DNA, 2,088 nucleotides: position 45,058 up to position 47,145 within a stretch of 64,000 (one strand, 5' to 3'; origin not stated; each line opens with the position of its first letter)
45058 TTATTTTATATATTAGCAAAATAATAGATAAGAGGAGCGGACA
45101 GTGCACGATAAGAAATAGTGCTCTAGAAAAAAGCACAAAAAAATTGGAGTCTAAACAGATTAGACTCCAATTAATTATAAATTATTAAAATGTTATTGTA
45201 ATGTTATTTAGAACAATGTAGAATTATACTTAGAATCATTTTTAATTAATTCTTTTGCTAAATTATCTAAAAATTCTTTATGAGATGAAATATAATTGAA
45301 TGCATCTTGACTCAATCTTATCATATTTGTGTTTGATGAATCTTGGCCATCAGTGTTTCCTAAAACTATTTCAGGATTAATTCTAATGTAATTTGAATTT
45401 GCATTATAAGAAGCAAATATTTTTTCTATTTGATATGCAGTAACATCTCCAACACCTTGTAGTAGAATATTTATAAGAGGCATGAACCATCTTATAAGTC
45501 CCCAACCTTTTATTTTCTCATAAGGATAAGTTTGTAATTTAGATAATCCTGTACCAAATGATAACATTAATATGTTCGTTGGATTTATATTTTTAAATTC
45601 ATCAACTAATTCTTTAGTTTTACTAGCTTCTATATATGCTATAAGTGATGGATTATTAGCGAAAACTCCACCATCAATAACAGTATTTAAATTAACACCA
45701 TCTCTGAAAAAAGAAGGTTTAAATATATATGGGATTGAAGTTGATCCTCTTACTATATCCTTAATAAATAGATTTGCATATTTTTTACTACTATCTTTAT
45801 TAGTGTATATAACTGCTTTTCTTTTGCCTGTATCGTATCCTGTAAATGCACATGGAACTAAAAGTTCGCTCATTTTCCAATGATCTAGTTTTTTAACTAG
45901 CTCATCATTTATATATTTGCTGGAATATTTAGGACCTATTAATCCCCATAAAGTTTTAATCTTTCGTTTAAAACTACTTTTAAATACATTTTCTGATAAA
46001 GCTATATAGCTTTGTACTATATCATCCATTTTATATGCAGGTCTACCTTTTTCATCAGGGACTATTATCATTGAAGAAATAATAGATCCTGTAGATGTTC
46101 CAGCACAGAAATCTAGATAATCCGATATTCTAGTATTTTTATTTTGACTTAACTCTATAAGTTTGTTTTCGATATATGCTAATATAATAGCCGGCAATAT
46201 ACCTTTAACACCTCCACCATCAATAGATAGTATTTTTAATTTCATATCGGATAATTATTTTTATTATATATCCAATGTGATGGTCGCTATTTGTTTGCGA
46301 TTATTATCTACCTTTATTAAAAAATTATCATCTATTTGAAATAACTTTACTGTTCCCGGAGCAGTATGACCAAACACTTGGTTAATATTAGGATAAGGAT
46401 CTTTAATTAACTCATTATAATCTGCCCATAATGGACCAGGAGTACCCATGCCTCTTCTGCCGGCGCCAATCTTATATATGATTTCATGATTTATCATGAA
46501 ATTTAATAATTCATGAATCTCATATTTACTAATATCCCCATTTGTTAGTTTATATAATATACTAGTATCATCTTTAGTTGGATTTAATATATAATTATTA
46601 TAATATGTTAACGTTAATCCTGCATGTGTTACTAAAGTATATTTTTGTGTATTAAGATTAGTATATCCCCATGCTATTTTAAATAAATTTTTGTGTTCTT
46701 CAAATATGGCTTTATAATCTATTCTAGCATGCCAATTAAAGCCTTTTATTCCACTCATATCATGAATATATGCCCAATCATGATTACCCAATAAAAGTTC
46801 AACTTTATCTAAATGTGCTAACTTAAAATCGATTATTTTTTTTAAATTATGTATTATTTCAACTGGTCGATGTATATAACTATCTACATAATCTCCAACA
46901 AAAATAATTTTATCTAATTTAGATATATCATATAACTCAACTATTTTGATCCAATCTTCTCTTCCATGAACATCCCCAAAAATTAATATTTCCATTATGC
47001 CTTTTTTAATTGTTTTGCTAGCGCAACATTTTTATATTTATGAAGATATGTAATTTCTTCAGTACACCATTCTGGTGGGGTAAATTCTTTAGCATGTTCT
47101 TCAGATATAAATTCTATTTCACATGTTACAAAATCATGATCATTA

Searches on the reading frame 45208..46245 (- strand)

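Call 26: search_protein_families(library=pfam, proteins=[window:45208-46245:-], max_evalue=0.01)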
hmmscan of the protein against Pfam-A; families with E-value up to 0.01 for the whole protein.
window:45208-46245:- (345 aa): 1 family
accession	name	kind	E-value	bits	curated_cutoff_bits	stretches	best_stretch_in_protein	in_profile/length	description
PF01734.28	Patatin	-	2e-21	77.5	27.7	1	6-203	1-190/191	Patatin-like phospholipase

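Call 58: search_protein_families(library=phrogs, proteins=[window:45208-46245:-], max_evalue=0.001)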
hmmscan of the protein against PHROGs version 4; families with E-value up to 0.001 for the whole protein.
window:45208-46245:- (345 aa): 1 family
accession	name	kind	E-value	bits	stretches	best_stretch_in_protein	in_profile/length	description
phrog_25573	-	unknown function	4.4e-42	145.4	1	2-333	2-304/307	-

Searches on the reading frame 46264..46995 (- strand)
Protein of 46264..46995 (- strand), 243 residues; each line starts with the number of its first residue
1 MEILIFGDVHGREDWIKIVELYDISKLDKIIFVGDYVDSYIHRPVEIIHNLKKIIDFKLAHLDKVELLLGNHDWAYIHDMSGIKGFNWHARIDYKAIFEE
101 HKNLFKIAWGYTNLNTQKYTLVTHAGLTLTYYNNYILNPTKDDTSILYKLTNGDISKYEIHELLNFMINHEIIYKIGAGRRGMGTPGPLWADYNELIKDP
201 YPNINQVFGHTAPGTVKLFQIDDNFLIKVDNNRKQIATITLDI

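Call 26: search_protein_families(library=pfam, proteins=[window:46264-46995:-], max_evalue=0.01)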
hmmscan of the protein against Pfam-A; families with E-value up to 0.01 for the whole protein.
window:46264-46995:- (243 aa): 2 families
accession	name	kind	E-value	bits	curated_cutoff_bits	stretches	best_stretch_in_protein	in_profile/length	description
PF00149.33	Metallophos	-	5.4e-09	37.2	21.5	1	1-140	1-131/191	Calcineurin-like phosphoesterase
PF12850.12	Metallophos_2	-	0.0013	19.2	27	1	1-81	1-60/154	Calcineurin-like phosphoesterase superfamily domain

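Call 58: search_protein_families(library=phrogs, proteins=[window:46264-46995:-], max_evalue=0.001)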
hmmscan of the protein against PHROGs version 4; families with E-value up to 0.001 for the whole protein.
window:46264-46995:- (243 aa): 1 family
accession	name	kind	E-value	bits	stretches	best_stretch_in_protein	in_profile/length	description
phrog_246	-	other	5.2e-05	23.5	1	1-141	176-319/417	NinI-like serine-threonine phosphatase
